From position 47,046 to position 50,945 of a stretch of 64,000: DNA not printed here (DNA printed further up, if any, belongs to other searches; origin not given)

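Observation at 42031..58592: Operon-like block: 4691-aa secreted giant protein, small membrane protein, Cys-rich HEXXH metalloprotease and lipoprotein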

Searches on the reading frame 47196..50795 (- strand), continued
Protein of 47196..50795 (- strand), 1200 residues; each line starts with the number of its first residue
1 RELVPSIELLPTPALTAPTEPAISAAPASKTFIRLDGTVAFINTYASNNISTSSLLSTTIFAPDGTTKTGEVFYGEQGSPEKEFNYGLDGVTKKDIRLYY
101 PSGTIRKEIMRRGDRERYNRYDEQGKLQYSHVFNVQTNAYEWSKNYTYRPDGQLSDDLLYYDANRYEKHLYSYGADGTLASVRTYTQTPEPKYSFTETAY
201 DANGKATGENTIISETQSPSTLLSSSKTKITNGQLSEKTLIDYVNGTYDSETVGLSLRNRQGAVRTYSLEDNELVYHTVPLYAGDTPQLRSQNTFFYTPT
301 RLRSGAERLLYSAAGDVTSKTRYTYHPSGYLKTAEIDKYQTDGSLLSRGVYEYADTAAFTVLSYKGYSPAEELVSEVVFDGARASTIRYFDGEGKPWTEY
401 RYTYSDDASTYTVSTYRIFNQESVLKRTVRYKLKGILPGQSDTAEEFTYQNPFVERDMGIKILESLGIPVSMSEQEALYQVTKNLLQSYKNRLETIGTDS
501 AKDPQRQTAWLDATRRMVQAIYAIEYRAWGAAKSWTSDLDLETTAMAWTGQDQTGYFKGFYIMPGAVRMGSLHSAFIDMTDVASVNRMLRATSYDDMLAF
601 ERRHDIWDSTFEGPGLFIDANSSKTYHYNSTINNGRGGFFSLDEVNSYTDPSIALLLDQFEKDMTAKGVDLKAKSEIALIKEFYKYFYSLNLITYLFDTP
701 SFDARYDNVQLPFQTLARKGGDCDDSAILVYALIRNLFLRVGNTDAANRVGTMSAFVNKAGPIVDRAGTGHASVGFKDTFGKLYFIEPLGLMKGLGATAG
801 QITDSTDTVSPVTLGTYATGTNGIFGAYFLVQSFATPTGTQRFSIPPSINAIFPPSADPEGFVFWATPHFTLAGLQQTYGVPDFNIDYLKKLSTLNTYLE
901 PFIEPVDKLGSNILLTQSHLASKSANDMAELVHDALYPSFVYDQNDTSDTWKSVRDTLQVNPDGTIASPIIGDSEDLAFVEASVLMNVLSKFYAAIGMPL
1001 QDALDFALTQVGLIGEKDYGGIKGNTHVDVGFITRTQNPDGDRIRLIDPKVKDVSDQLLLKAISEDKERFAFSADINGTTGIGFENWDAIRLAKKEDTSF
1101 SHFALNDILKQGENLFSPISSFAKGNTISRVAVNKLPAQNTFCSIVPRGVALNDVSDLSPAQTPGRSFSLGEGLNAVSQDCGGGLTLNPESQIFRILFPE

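Call 72: predict_structure(alignment_id=A2)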
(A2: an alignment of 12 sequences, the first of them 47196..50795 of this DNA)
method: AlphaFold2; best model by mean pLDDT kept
length: 1200 residues; sequences in the alignment: 12
mean_pLDDT: 75.0   pTM: 0.61
mean pLDDT of the five models: 75.0, 72.8, 72.7, 72.4, 71.3
residues with pLDDT >= 90: 273; 70-90: 616; 50-70: 148; < 50: 163
segments of 3 or more residues with pLDDT < 50: 1-23, 699-705, 846-866, 1094-1200
pLDDT, mean of each block of 10 residues (from residue 1): 26 34 63 86 85 85 84 85 86 88 88 87 91 87 91 90 85 87 78 80 80 67 81 73 85 62 82 83 68 83 82 77 88 88 78 84 87 87 85 88 82 90 87 67 69 91 90 92 95 87 83 91 92 81 82 82 81 89 93 92 76 73 84 75 72 84 82 89 85 63 56 81 86 90 90 76 57 88 83 60 67 75 70 83 50 33 49 78 68 84 92 80 85 90 67 88 85 90 96 89 90 86 78 79 89 84 82 86 68 42 28 23 24 25 24 25 23 23 25 22
secondary structure, 60 per line:
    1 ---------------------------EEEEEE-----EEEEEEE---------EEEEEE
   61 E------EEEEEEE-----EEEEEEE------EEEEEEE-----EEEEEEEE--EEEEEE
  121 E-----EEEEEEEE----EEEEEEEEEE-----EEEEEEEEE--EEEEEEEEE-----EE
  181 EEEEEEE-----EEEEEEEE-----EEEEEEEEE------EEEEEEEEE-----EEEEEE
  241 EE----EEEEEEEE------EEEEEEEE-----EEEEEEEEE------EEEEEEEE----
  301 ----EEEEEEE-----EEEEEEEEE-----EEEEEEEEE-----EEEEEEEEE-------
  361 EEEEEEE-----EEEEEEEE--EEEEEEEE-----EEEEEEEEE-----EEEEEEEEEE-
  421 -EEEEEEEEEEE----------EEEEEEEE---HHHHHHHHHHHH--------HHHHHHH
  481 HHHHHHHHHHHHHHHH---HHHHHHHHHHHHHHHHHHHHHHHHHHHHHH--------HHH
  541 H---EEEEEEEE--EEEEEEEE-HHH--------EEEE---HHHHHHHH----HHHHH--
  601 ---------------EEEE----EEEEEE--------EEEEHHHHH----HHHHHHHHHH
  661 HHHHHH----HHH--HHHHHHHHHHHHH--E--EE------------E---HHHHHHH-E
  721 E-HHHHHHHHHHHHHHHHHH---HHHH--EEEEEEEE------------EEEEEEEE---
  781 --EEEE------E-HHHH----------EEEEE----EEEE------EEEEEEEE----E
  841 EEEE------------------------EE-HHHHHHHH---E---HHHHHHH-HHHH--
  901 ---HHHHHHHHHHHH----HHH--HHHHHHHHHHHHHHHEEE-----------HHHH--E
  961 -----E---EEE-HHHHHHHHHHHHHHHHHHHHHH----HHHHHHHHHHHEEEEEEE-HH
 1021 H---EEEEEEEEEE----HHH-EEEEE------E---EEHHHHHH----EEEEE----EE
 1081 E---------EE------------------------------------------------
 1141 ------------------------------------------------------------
elements in order (helices of 4 or more, strands of 3 or more residues): E28-33 E39-45 E55-61 E68-74 E80-86 E93-99 E105-112 E115-121 E127-134 E139-148 E154-162 E165-173 E179-187 E193-200 E206-214 E221-229 E235-242 E247-254 E261-268 E274-282 E289-296 E305-311 E317-325 E331-339 E345-353 E361-367 E373-380 E383-390 E396-404 E410-419 E422-432 E443-450 H454-465 H474-496 H500-529 H538-541 E545-552 E555-562 E575-578 H582-589 H594-598 E616-619 E624-629 E638-641 H642-646 H651-666 H676-688 H712-718 H723-740 H744-747 E750-757 E770-777 E783-786 H795-798 E809-813 E818-821 E828-835 E840-844 H872-879 H887-893 H895-898 H904-915 H925-939 E940-942 H954-957 E970-972 H974-995 H1000-1010 E1011-1017 E1025-1034 E1043-1047 H1060-1065 E1070-1074 E1079-1081

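Call 75: fold_search(model_id=the predicted structure, library=pdb)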
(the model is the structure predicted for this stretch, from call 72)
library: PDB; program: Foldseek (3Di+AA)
matches with E <= 10: 783; with E <= 0.001: 58
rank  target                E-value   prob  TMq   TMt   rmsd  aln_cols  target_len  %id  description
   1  8uy4_A                4.5e-10  1.00  0.10  0.09  29.3       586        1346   13  Acinetobacter baumannii Tse15 Rhs effector (released 2024-10-09)
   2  7q97_A                5.1e-10  1.00  0.05  0.06  30.1       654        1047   12  Structure of the bacterial type VI secretion system effector RhsA. (released 2021-12-22)
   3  8qja_C                8.7e-10  1.00  0.08  0.09  31.8       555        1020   13  T6SS-linked Rhs repeat protein - Advenella mimigardefordensis VgrG-Rhs core (released 2024-09-25)
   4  8qja_A                1.2e-09  1.00  0.05  0.05  30.9       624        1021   11  T6SS-linked Rhs repeat protein - Advenella mimigardefordensis VgrG-Rhs core (released 2024-09-25)
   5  8h8b                  1.4e-09  1.00  0.05  0.05  31.1       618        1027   13  Type VI secretion system effector RhsP in its pre-autoproteolysis and monomeric form (released 2023-01-18)
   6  8qjd_B                1.8e-09  1.00  0.05  0.06  30.9       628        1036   12  T6SS-linked Rhs repeat protein - Salmonella bongori Rhs-core domain (released 2024-09-25)
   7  8cp6_B                2.1e-09  1.00  0.09  0.10  32.6       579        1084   11  Type six secretion system exported effector 5 (Tse5) (released 2023-12-06)
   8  8qja_B                2.7e-09  1.00  0.07  0.08  30.5       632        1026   11  T6SS-linked Rhs repeat protein - Advenella mimigardefordensis VgrG-Rhs core (released 2024-09-25)
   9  9ifo_A                3.3e-09  1.00  0.07  0.06  28.6       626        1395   11  Structure of Teneurin-Like Protein (TLP) (released 2026-03-11)
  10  8qja_D                4.4e-09  1.00  0.08  0.09  32.1       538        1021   13  T6SS-linked Rhs repeat protein - Advenella mimigardefordensis VgrG-Rhs core (released 2024-09-25)
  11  8fia_A                4.6e-09  1.00  0.06  0.05  30.0       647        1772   11  The structure of fly Teneurin self assembly (released 2023-05-03)
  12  7ban_A                1.5e-08  1.00  0.05  0.04  32.6       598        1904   13  human Teneurin4 Mut C2 (released 2022-01-12)
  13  7bam_A                1.7e-08  1.00  0.05  0.04  32.4       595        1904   13  human Teneurin4 WT C2 (released 2021-12-01)
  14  4igl_D                1.8e-08  1.00  0.11  0.17  30.3       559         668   10  Structure of the RHS-repeat containing BC component of the secreted ABC toxin complex from Yersinia entomophaga (released 2013-08-07)
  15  6l7i_G                2.3e-08  1.00  0.09  0.14  29.9       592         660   10  Signal substraction of TcdB1-TccC2 and part of TcdA1 (released 2021-03-31)
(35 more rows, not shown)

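Call 81: find_related_loci(query=A2, collection=metagenome_contigs, flank=10000)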
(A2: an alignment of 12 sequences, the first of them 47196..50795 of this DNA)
Query A2 (1200 aa) in metagenome_contigs; peptide patterns used: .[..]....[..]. (x = any residue, [..] = any of these).
600 stretches matched a pattern (row limit reached: there are more); 22 encode a relative of the query (tblastn E <= 1e-3); 22 distinct loci.
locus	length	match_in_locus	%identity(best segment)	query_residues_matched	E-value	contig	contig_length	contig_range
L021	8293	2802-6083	28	14-1093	3e-107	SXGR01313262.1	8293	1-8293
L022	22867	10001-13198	29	1-1093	6e-100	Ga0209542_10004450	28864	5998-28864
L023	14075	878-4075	29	1-1093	6e-100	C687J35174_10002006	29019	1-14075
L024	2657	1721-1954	34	695-781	2e-9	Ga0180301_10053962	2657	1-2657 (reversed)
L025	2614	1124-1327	34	706-781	6e-8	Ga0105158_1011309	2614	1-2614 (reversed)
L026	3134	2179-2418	34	655-740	1e-7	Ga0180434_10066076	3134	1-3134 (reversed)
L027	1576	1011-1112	59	705-738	2e-7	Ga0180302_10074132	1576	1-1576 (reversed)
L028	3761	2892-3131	34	655-740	4e-7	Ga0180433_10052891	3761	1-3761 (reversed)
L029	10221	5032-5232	42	687-750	1e-6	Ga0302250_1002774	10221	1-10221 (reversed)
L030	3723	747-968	34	679-774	1e-6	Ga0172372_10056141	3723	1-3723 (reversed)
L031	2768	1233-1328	53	707-738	2e-6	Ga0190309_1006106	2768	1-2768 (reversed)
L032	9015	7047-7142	53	707-738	2e-6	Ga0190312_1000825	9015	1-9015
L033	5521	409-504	53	707-738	2e-6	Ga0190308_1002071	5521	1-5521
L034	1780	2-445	27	649-810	3e-6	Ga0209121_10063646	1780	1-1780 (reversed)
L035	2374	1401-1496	53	709-740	3e-6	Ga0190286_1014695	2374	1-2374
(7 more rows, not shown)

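Call 84: search_protein_families(library=pfam, proteins=[L022:8306-15985:+, L022:16000-16332:+, L022:16421-18982:+, L022:19109-19573:+, L022:7019-8161:-, L022:6466-6993:-, L022:5705-6358:-, L022:4062-5138:-, L022:3328-4032:+, L022:19650-19994:+], max_evalue=0.001)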
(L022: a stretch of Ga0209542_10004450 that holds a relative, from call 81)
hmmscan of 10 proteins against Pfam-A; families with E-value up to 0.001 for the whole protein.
L022:8306-15985:+ (2559 aa): 2 families
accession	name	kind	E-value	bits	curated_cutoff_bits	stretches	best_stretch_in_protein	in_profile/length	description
PF03160.20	Calx-beta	-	9.4e-18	64.8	27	2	2195-2289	20-118/119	Calx-beta domain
PF13385.13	Laminin_G_3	-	1.4e-13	51.7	27.6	1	371-531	11-145/151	Concanavalin A-like lectin/glucanases superfamily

L022:16000-16332:+ (110 aa): 0 families

L022:16421-18982:+ (853 aa): 1 family
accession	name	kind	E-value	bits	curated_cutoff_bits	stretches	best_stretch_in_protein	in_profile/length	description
PF07705.17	CARDB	-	1.1e-07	32.4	22.7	0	432-487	50-100/101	CARDB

L022:19109-19573:+ (154 aa): 0 families

L022:7019-8161:- (380 aa): 5 families
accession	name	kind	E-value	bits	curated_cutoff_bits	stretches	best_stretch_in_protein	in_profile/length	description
PF08529.16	NusA_N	-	2.4e-31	108.8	23.8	1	9-149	4-118/119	NusA N-terminal domain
PF13184.12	KH_5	-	1e-26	93.3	27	1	255-323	1-69/69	NusA-like KH domain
PF00575.29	S1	-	7.5e-09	36.3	22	1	160-220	4-71/74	S1 RNA binding domain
PF07650.23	KH_2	-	3e-06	27.4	22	1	307-361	4-58/78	KH domain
PF23095.1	KH_NusA_C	-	6.5e-06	26.5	34.2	1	330-366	1-37/59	Transcription termination/antitermination protein NusA, KH domain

L022:6466-6993:- (175 aa): 1 family
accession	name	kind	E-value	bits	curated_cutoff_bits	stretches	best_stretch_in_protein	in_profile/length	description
PF00719.24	Pyrophosphatase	-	1.7e-53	181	23.5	1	18-169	2-153/153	Inorganic pyrophosphatase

L022:5705-6358:- (217 aa): 0 families

L022:4062-5138:- (358 aa): 2 families
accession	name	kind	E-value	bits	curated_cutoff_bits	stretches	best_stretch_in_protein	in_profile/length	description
PF05697.18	Trigger_N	-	1.3e-29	103.7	22.2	1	12-157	2-141/144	Bacterial trigger factor protein (TF)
PF05698.19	Trigger_C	-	1.1e-28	100.7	22.7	1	205-335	3-134/162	Bacterial trigger factor protein (TF) C-terminus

L022:3328-4032:+ (234 aa): 1 family
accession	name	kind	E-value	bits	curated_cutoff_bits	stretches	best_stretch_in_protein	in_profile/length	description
PF04452.19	Methyltrans_RNA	-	3.8e-42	144.1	23.9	1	81-231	4-164/165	RNA methyltransferase domain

L022:19650-19994:+ (114 aa): 0 families
